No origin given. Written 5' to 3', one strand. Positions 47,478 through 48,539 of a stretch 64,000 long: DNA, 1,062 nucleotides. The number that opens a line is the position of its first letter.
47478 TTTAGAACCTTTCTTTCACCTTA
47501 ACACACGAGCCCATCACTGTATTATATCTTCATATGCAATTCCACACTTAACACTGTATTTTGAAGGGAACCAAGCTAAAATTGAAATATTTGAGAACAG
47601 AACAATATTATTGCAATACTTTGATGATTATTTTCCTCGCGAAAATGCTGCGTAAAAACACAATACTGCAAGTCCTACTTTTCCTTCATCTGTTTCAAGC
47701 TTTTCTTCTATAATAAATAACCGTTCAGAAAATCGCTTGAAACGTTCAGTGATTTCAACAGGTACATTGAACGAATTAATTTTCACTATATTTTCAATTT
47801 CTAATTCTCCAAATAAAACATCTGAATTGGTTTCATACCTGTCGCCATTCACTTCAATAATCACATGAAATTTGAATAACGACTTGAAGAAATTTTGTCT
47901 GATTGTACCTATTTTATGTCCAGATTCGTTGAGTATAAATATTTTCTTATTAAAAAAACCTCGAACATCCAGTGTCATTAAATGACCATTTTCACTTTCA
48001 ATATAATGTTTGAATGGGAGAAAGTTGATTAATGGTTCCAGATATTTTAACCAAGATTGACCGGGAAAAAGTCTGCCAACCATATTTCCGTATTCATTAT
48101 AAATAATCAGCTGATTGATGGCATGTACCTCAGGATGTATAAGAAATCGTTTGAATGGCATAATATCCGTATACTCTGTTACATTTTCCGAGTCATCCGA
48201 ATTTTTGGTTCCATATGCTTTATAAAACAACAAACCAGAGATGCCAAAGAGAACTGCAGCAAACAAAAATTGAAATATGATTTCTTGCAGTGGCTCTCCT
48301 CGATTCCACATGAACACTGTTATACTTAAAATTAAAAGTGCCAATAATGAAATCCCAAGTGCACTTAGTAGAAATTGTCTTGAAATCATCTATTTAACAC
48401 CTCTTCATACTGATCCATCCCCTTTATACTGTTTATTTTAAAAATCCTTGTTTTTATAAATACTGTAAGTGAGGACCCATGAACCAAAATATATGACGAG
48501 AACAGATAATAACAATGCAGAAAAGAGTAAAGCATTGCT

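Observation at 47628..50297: Island cargo: GntR(YtrA)-ABC ATPase-permease operon followed by a membrane-anchored LURP-one-like protein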

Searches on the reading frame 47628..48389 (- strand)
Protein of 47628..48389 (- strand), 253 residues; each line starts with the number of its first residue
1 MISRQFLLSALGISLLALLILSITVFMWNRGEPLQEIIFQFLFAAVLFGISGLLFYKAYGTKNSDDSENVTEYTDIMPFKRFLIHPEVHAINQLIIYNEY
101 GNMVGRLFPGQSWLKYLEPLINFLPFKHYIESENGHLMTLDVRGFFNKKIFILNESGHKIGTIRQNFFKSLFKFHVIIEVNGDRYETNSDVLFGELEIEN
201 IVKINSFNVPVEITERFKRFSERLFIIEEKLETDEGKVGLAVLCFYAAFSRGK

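Call 5: search_protein_families(library=pfam, proteins=[window:47628-48389:-], max_evalue=1)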
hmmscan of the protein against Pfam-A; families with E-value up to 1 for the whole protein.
window:47628-48389:- (253 aa): 1 family
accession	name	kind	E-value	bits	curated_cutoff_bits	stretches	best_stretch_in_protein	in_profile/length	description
PF19942.4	DUF6404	-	0.42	11.4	27.6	1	6-58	51-102/115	Family of unknown function (DUF6404)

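Call 7: search_protein_families(library=ncbifam, proteins=[window:47628-48389:-], max_evalue=1)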
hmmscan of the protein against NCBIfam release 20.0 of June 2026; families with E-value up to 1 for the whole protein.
window:47628-48389:- (253 aa): 0 families

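Call 10: find_homologous_proteins(query=window:47628-48389:-, max_evalue=0.001)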
Query window:47628-48389:- (253 aa): 6 proteins with E <= 0.001 among 787 candidates.
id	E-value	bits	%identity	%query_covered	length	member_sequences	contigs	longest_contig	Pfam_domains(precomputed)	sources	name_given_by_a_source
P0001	1.1e-161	554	100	100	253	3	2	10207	-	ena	-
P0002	2.5e-124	432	75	100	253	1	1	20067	-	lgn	-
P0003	1.1e-119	417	72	100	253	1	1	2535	-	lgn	-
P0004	2.1e-117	409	71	100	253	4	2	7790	-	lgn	-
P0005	9.5e-96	338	65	90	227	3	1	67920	-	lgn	-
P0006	1.2e-75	273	49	98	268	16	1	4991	-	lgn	-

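Call 12: find_encoding_contigs(protein=P0005, flank=10000, max_places=4)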
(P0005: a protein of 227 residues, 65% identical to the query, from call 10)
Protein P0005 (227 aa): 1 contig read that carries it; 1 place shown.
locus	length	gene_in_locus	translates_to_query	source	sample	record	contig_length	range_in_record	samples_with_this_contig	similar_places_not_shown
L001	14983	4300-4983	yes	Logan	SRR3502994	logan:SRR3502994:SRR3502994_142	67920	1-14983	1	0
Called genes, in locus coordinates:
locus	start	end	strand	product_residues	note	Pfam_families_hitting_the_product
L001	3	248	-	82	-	?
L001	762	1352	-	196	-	PF01593:Amino_oxidase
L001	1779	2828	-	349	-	PF02574:S-methyl_trans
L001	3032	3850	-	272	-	PF13115:YtkA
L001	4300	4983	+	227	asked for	-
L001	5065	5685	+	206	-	PF01073:3Beta_HSD (weak), PF01370:Epimerase, PF02254:TrkA_N (faint), PF03435:Sacchrp_dh_NADP (weak), PF05368:NmrA, PF13460:NAD_binding_10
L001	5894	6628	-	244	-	PF01182:Glucosamine_iso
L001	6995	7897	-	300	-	PF00480:ROK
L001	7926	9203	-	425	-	PF06808:DctM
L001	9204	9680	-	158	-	PF04290:DctQ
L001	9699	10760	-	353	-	PF03480:DctP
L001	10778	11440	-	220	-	PF04131:NanE, PF00977:His_biosynth (faint), PF03060:NMO, PF00478:IMPDH, PF02581:TMP-TENI (weak), PF05690:ThiG (weak)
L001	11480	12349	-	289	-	PF00701:DHDPS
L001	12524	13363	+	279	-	PF01418:HTH_6, PF01380:SIS, PF13580:SIS_2 (weak)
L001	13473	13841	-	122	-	-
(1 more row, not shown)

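Call 13: find_encoding_contigs(protein=P0002, flank=10000, max_places=4)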
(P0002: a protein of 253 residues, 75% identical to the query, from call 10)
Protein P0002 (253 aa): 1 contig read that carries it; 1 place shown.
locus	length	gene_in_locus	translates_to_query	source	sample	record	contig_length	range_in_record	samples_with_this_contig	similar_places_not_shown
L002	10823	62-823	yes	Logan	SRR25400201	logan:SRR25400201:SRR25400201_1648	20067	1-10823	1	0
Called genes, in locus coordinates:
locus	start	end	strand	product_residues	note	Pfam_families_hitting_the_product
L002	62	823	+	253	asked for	-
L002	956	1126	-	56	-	-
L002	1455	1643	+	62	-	-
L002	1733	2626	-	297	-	PF00890:FAD_binding_2 (faint), PF01266:DAO (faint), PF03486:HI0933_like (faint), PF07992:Pyr_redox_2, PF13738:Pyr_redox_3 (faint)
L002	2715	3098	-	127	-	PF02082:Rrf2, PF12802:MarR_2 (weak)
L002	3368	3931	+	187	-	PF06042:NTP_transf_6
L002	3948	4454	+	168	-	PF00583:Acetyltransf_1, PF13673:Acetyltransf_10, PF13508:Acetyltransf_7, PF08445:FR47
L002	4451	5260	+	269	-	PF01909:NTP_transf_2, PF18765:Polbeta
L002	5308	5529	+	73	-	-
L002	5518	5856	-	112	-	-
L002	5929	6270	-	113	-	-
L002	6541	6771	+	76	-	-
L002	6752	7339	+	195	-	-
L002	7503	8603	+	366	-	PF14504:CAP_assoc_N, PF00188:CAP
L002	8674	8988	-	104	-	-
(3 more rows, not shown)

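Call 14: find_encoding_contigs(protein=P0004, flank=10000, max_places=4)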
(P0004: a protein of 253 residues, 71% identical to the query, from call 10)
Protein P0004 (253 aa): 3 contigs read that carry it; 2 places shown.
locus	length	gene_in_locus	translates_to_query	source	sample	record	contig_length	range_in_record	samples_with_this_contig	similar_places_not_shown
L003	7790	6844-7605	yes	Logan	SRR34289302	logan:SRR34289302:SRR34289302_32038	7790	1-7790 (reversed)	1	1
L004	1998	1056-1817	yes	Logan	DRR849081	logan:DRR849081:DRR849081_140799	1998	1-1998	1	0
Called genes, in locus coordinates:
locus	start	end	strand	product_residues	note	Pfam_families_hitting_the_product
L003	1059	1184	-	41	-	-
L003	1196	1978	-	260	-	-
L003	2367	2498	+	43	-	-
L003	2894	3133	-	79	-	-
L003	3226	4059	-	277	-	-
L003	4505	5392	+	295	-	-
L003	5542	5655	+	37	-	-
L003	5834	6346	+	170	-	PF23728:Tubby_C_like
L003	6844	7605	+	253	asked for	-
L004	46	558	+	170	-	PF23728:Tubby_C_like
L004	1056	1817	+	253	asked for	-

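Call 15: find_encoding_contigs(protein=P0006, flank=10000, max_places=4)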
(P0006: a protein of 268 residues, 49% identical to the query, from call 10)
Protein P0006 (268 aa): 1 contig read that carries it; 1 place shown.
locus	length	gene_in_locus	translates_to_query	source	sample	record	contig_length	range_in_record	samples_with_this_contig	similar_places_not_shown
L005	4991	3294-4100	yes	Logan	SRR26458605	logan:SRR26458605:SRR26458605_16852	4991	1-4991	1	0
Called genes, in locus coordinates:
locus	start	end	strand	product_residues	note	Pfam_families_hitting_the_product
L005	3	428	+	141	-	?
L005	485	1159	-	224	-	PF09335:VTT_dom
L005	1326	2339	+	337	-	PF01757:Acyl_transf_3 (faint), PF04235:DUF418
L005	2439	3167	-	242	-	PF00106:adh_short, PF08659:KR, PF23441:SDR (faint), PF13561:adh_short_C2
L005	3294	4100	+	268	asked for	-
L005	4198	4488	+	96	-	-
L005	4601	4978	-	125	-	PF04134:DCC1-like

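Call 16: find_encoding_contigs(protein=P0001, flank=10000, max_places=4)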
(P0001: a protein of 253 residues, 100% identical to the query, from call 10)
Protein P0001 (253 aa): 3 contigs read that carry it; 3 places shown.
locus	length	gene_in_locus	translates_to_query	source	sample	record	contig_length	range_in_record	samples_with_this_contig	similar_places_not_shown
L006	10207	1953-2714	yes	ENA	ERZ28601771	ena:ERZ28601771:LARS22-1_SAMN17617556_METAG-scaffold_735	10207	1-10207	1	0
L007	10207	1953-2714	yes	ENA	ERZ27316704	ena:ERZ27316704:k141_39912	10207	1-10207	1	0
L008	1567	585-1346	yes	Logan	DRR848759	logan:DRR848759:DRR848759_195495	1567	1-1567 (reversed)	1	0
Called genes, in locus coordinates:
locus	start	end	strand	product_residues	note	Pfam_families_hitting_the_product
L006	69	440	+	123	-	PF00392:GntR, PF13730:HTH_36 (faint)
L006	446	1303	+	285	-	PF13175:AAA_15 (weak), PF00005:ABC_tran, PF13304:AAA_21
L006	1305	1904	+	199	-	PF13346:ABC2_membrane_5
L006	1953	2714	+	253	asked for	-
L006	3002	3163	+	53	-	-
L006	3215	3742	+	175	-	PF02661:Fic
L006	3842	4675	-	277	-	PF02517:Rce1-like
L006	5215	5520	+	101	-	-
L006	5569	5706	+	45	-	-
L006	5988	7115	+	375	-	PF14504:CAP_assoc_N, PF00188:CAP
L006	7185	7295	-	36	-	-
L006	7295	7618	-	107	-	PF02604:PhdYeFM_antitox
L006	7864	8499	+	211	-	-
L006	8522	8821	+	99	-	-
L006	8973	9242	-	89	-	PF00583:Acetyltransf_1, PF13508:Acetyltransf_7, PF13673:Acetyltransf_10 (weak)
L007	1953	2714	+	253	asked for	-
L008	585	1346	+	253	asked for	-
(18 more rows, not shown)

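Call 25: find_related_loci(query=A1, collection=genome_contigs, flank=10000)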
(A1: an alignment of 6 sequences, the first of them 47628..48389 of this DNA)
Query A1 (253 aa) in genome_contigs; peptide patterns used: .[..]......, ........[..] (x = any residue, [..] = any of these).
67 stretches matched a pattern; 1 encode a relative of the query (tblastn E <= 1e-3); 1 distinct loci.
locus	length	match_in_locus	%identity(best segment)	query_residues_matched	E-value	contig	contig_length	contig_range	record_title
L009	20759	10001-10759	100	1-253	6e-170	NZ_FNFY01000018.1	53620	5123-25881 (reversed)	Lacicoccus qingdaonensis strain CGMCC 1.8895, whole genome shotgun sequence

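Call 26: predict_structure(alignment_id=A1)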
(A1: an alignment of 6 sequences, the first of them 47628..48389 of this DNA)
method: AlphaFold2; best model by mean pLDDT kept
length: 253 residues; sequences in the alignment: 6
mean_pLDDT: 57.4   pTM: 0.51
mean pLDDT of the five models: 57.4, 48.4, 45.4, 44.2, 43.6
residues with pLDDT >= 90: 0; 70-90: 64; 50-70: 91; < 50: 98
segments of 3 or more residues with pLDDT < 50: 60-83, 85-93, 99-101, 111-125, 144-147, 191-224
pLDDT, mean of each block of 10 residues (from residue 1): 63 85 83 78 81 67 38 36 40 50 56 41 53 61 58 75 62 63 61 39 36 37 48 66 62 46
secondary structure, 60 per line:
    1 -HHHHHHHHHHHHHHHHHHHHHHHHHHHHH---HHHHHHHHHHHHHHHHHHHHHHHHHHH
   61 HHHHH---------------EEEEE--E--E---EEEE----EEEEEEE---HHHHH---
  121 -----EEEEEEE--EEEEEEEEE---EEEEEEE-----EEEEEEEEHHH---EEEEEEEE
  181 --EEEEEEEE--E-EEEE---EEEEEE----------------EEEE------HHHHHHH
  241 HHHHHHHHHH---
elements in order: H2-30 H34-65 E81-85 E95-98 E103-109 H113-117 E126-132 E135-143 E147-153 E159-166 E173-180 E183-190 E195-198 E202-207 E224-227 H234-250

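Call 27: search_protein_representatives(alignment_id=A1)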
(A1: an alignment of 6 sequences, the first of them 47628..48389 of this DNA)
Query: 6 sequences, 253 profile positions. Proteins with E-value up to 0.001 (for the whole library): 11; up to 1e-10: 8; up to 1e-30: 4. The best 11 are listed.
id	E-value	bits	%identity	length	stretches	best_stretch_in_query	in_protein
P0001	9.9e-140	480.6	-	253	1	1-253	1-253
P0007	2.0e-34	135.6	-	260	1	1-250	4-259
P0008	4.9e-32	127.8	-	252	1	1-248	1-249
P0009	1.5e-31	126.2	-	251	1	1-247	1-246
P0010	3.0e-25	105.6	-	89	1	1-70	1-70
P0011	4.7e-23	98.4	-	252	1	1-249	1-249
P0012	2.0e-15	73.4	-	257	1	38-245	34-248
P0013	3.7e-11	59.4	-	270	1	10-245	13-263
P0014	2.1e-09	53.6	-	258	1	11-245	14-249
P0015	5.5e-09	52.3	-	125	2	78-105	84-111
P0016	1.1e-06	44.8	-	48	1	205-249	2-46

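Call 29: search_protein_families(library=pfam, alignment_id=A2, max_evalue=1)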
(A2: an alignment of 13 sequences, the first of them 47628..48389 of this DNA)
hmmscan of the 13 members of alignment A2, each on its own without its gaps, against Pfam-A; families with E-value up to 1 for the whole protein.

A. member 1, window:47628-48389:- (253 aa): 1 family
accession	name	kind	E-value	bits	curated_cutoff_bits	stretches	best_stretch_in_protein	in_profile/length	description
PF19942.4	DUF6404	-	0.42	11.4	27.6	1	6-58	51-102/115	Family of unknown function (DUF6404)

B. families by the number of members that match (of 13 scanned): 30 families (the first 25 are shown)
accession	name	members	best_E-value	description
PF20712.2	CyanoTRADDas_TM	2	0.0093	Cyanobacterial TRADD-N associated 2-Transmembrane domain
PF04956.18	TrbC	2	0.18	TrbC/VIRB2 pilin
PF18705.7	DUF5643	1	0.0062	Family of unknown function (DUF5643)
PF05356.16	Phage_Coat_B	1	0.0073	Inovirus Coat protein B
PF12794.12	MscS_TM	1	0.018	Mechanosensitive ion channel inner membrane domain 1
PF03523.18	Macscav_rec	1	0.02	Macrophage scavenger receptor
PF06432.16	GPI2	1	0.023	Phosphatidylinositol N-acetylglucosaminyltransferase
PF13239.11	2TM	1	0.029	2TM domain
PF00778.23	DIX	1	0.037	DIX domain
PF13160.11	DUF3995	1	0.049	Protein of unknown function (DUF3995)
PF24561.1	TRAPPC8_C_arth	1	0.055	TRAPPC8, C-terminal, arthropods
PF11779.13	SPT_ssu-like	1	0.076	Small subunit of serine palmitoyltransferase-like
PF00654.25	Voltage_CLC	1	0.088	Voltage gated chloride channel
PF13962.11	PGG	1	0.13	Domain of unknown function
PF04123.18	DUF373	1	0.14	Domain of unknown function (DUF373)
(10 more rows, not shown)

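Call 39: predict_structure(alignment_id=A2)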
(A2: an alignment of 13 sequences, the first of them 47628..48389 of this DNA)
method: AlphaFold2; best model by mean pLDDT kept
length: 253 residues; sequences in the alignment: 13
mean_pLDDT: 76.6   pTM: 0.62
mean pLDDT of the five models: 76.6, 75.7, 75.4, 75.2, 74.7
residues with pLDDT >= 90: 52; 70-90: 126; 50-70: 51; < 50: 24
segments of 3 or more residues with pLDDT < 50: 65-70, 207-221
pLDDT, mean of each block of 10 residues (from residue 1): 74 92 91 89 92 82 49 77 73 80 84 74 80 87 83 91 74 75 73 58 54 44 75 88 82 55
secondary structure, 60 per line:
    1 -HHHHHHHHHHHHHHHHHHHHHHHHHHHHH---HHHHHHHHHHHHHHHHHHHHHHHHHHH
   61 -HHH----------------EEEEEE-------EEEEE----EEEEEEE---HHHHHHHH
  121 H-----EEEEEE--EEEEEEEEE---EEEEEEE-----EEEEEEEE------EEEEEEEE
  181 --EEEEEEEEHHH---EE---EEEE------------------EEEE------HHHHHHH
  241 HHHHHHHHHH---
elements in order: H2-30 H34-60 E81-86 E94-98 E103-109 H113-121 E127-132 E135-143 E147-153 E159-166 E173-180 E183-190 E202-205 E224-227 H234-250
